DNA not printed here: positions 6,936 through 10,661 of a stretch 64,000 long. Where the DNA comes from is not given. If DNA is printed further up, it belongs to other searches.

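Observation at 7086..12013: Candidate undescribed synthase-dependent polysaccharide system: HAS/NodC-like GT2 fused to a doubly anchored beta-helix, coupled to an AlgE/AlgG-type epimerase-like lipoprotein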

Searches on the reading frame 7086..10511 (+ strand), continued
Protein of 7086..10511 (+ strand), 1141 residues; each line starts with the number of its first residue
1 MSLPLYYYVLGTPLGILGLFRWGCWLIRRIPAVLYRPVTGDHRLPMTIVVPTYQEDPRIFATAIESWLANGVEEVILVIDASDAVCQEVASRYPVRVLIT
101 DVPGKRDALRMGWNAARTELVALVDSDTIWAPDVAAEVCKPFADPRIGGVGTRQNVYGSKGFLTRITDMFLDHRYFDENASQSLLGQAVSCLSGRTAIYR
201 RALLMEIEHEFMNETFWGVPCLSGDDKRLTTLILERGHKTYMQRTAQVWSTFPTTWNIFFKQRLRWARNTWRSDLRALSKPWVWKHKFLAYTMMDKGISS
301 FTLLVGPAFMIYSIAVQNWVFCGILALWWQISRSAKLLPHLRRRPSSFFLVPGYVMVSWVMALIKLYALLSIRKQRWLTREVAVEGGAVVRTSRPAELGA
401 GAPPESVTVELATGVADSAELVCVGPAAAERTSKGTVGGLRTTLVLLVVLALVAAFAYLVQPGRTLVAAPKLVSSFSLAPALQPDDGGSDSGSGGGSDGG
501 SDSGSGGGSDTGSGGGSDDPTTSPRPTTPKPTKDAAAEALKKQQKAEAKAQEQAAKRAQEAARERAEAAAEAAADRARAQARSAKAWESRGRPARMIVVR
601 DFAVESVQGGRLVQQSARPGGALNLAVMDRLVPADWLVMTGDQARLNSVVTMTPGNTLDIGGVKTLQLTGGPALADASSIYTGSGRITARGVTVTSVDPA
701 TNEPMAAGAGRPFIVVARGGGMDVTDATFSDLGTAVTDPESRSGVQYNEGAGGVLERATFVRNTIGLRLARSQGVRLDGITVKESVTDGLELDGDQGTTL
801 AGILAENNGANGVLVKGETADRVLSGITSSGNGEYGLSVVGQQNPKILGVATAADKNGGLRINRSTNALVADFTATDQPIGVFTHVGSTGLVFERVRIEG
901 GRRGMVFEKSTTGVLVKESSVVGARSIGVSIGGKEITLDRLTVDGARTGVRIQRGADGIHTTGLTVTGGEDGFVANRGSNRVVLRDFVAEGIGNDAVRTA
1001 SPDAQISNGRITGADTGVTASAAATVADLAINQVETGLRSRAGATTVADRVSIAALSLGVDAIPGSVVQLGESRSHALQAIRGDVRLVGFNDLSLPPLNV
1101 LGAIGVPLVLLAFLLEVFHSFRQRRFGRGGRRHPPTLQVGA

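Call 55: find_encoding_contigs(protein=P0058, flank=6000, max_places=1)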
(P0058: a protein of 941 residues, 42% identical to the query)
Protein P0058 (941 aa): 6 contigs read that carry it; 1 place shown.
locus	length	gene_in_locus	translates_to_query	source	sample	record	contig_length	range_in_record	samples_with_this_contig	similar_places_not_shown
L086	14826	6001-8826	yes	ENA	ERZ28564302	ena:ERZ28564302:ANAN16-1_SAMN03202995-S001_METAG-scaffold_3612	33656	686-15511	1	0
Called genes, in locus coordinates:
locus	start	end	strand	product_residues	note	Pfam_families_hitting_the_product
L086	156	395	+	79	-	PF01541:GIY-YIG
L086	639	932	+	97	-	-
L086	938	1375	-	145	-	-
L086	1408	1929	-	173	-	PF01396:Zn_ribbon_Top1 (faint), PF03119:DNA_ligase_ZBD (faint), PF13248:Zn_ribbon_3 (faint), PF26040:Zn_ribbon_CLPX_N (faint), PF26788:DUF8260 (faint)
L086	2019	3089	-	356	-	PF02661:Fic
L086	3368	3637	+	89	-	-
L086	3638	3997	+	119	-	-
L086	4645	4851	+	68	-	-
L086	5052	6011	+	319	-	PF02558:ApbA (weak), PF03721:UDPG_MGDP_dh_N, PF00984:UDPG_MGDP_dh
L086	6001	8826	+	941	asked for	PF00535:Glycos_transf_2, PF13641:Glyco_tranf_2_3, PF13632:Glyco_trans_2_3, PF01476:LysM, PF13229:Beta_helix, PF05048:NosD, PF13229:Beta_helix, PF05048:NosD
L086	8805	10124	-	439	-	PF07602:DUF1565 (weak), PF13229:Beta_helix (weak), PF05048:NosD (weak)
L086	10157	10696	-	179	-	-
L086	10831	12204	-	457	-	PF13229:Beta_helix, PF05048:NosD, PF13229:Beta_helix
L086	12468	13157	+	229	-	PF00027:cNMP_binding, PF13545:HTH_Crp_2, PF00325:Crp (weak)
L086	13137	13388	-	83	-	-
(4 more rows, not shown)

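Call 58: predict_structure(alignment_id=A1)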
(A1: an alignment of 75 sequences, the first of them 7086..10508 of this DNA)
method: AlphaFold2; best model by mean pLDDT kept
length: 1141 residues; sequences in the alignment: 75
mean_pLDDT: 80.8   pTM: 0.57
mean pLDDT of the five models: 80.8, 80.7, 80.2, 79.6, 79.0
residues with pLDDT >= 90: 676; 70-90: 175; 50-70: 118; < 50: 172
segments of 3 or more residues with pLDDT < 50: 1-3, 395-438, 461-544, 934-939, 953-958, 977-980, 982-985, 990-1002, 1139-1141
pLDDT, mean of each block of 10 residues (from residue 1): 54 81 94 93 97 93 97 97 95 97 88 97 96 96 97 92 95 94 93 90 97 87 86 96 94 91 90 93 95 94 90 83 88 92 93 96 94 66 66 48 33 30 30 42 65 63 36 29 27 25 27 30 31 37 52 72 81 84 89 94 95 94 96 97 97 96 96 92 96 96 85 95 98 76 91 98 96 97 97 95 97 95 96 98 97 97 97 97 92 97 91 95 94 52 58 49 57 51 50 32 84 94 94 94 88 94 93 92 95 72 75 88 72 55 33
secondary structure, 60 per line:
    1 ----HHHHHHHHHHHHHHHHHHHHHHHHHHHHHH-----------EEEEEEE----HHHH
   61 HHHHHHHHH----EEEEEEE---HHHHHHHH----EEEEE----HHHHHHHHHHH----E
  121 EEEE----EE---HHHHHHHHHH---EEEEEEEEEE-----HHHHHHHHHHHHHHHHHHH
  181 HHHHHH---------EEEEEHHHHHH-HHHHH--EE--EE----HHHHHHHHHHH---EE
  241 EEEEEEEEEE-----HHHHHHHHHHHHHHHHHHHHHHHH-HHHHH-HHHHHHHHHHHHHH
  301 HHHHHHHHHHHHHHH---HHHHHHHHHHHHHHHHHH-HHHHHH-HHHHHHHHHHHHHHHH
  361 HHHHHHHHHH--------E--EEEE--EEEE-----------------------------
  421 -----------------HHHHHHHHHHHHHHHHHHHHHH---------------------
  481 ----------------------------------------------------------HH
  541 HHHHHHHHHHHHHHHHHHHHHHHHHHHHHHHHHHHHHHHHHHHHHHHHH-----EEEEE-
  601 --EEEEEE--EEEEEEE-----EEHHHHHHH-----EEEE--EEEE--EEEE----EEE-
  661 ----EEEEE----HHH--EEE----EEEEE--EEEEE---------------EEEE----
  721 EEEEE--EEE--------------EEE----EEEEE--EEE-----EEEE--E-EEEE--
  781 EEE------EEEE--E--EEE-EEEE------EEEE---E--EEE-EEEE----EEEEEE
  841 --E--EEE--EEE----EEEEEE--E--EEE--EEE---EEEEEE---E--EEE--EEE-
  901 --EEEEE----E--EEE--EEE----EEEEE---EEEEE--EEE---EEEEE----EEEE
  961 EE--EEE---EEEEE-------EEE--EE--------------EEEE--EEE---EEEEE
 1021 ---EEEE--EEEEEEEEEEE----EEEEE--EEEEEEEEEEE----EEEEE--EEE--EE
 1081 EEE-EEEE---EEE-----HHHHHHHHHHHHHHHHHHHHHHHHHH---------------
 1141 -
elements in order (helices of 4 or more, strands of 3 or more residues): H5-34 E46-52 H57-69 E74-80 H84-91 E96-100 H105-115 E120-124 H134-143 E147-156 H162-186 E196-200 H201-206 H208-212 H225-235 E239-250 H256-279 H281-285 H287-315 H319-336 H338-343 H345-370 E382-385 E388-391 H438-459 H539-589 E595-599 E603-608 E611-617 H625-631 E637-640 E643-646 E649-652 E657-659 E665-669 E679-681 E686-690 E693-697 E713-716 E721-725 E728-730 E745-747 E752-756 E759-761 E767-770 E775-778 E781-783 E790-793 E799-801 E803-806 E813-816 E823-825 E827-830 E835-840 E846-848 E851-853 E858-863 E869-871 E874-876 E880-885 E892-894 E897-899 E903-907 E915-917 E920-922 E927-931 E935-939 E942-944 E948-952 E957-962 E965-967 E971-975 E983-985 E1004-1007 E1010-1012 E1016-1020 E1024-1027 E1030-1040 E1045-1049 E1052-1062 E1067-1071 E1074-1076 E1079-1083 E1085-1088 E1092-1094 H1100-1125

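Call 60: fold_search(model_id=the predicted structure, library=pdb)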
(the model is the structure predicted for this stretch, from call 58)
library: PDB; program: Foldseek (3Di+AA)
matches with E <= 10: 1219; with E <= 0.001: 310
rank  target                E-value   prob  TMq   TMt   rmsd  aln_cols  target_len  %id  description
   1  7sp7_A                1.6e-17  1.00  0.28  0.60   5.5       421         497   22  Chlorella virus hyaluronan synthase inhibited by UDP (released 2022-04-06)
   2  9yq5_A                1.7e-17  1.00  0.27  0.59   5.8       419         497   22  Chlorella virus hyaluronan synthase bound to an inserted UDP-GlcA (released 2025-12-10)
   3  9yq4_A                5.7e-17  1.00  0.27  0.60   5.2       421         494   22  Chlorella virus hyaluronan synthase bound to a proofreading UDP-GlcA (released 2025-12-10)
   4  7sp9_A                8.5e-17  1.00  0.27  0.59  10.1       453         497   20  Chlorella virus Hyaluronan Synthase in the GlcNAc-primed channel-closed state (released 2022-04-06)
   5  7sp8_A                2.4e-16  1.00  0.23  0.49  15.1       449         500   19  Chlorella virus Hyaluronan Synthase bound to UDP-GlcNAc (released 2022-04-06)
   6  8smn_A                4.5e-16  1.00  0.28  0.58   6.0       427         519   21  Xenopus laevis hyaluronan synthase 1, nascent HA polymer bound state (released 2024-05-01)
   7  8snc_A                6.5e-16  1.00  0.27  0.59   5.0       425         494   21  Chlorella virus Hyaluronan Synthase bound to GlcA extended GlcNAc primer (released 2024-05-01)
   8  8sne_A                1.1e-15  1.00  0.27  0.59   5.5       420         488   20  Chlorella virus Hyaluronan Synthase bound to GlcA extended GlcNAc primer and UDP (released 2024-05-01)
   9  9kqc_A                1.8e-15  1.00  0.28  0.60   4.6       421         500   22  Chlorella virus Hyaluronan Synthase bound to VNAR (released 2025-05-14)
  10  8smp_A                2.5e-15  1.00  0.30  0.63   5.2       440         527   21  Xenopus laevis hyaluronan synthase 1, UDP-bound, gating loop inserted state (released 2024-05-01)
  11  9yq2_A                2.6e-15  1.00  0.26  0.58   5.5       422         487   21  Chlorella virus hyaluronan synthase bound to DDM (released 2025-12-10)
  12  7sp6_A                7.0e-15  1.00  0.27  0.59   5.0       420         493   21  Chlorella virus hyaluronan synthase (released 2022-04-06)
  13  8smm_A                4.4e-14  1.00  0.27  0.58   4.5       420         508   20  Xenopus laevis hyaluronan synthase 1 (released 2024-05-01)
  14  9b8v_E                4.3e-11  1.00  0.25  0.32   6.1       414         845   17  AlphaFold2 informed cryo-EM model of the E. coli cellulose synthase BcsAG3B6 complex (released 2025-02-19)
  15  6yv7_A                4.9e-11  1.00  0.24  0.73   4.8       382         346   18  Mannosyltransferase PcManGT from Pyrobaculum calidifontis (released 2020-07-22)
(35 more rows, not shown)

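Call 89: search_protein_families(library=pfam, proteins=[L081:4238-5239:+, L081:5692-6606:+, L081:6270-8372:+, L081:8425-9621:+], max_evalue=0.0001)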
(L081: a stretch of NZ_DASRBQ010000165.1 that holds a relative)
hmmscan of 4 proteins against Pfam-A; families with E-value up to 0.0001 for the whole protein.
L081:4238-5239:+ (333 aa): 1 family
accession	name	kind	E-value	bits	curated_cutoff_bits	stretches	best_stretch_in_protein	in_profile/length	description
PF08787.18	Alginate_lyase2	-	2e-33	116.5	29.7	1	118-332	1-223/225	Alginate lyase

L081:5692-6606:+ (304 aa): 3 families
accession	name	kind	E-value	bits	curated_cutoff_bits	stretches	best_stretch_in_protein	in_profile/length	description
PF03721.20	UDPG_MGDP_dh_N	-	1.2e-23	84.2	27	1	62-171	79-186/187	UDP-glucose/GDP-mannose dehydrogenase family, NAD binding domain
PF00984.24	UDPG_MGDP_dh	-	2.1e-21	76.3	25.4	1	188-282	2-93/94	UDP-glucose/GDP-mannose dehydrogenase family, central domain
PF03807.23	F420_oxidored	-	6.5e-05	23.9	21.6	0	6-71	2-71/94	NADP oxidoreductase coenzyme F420-dependent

L081:6270-8372:+ (700 aa): 2 families
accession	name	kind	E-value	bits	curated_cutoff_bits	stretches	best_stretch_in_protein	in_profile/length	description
PF13229.12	Beta_helix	-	5.2e-20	72.1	25.9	2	469-547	48-124/158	Right handed beta helix region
PF05048.19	NosD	-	2.3e-09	37.4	23.6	1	468-542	83-154/212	Periplasmic copper-binding protein (NosD)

L081:8425-9621:+ (398 aa): 4 families
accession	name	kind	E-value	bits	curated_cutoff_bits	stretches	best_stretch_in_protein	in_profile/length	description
PF13641.12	Glyco_tranf_2_3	-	4.2e-32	112.4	27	1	46-269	3-230/230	Glycosyltransferase like family 2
PF00535.33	Glycos_transf_2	-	1.1e-15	58.4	23.3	1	47-204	1-164/168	Glycosyl transferase family 2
PF13632.12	Glyco_trans_2_3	-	3.4e-14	53.6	27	1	121-331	2-198/198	Glycosyl transferase family group 2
PF13506.12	Glyco_transf_21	-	3.8e-07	30.2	21.7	1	109-268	22-174/174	Glycosyl transferase family 21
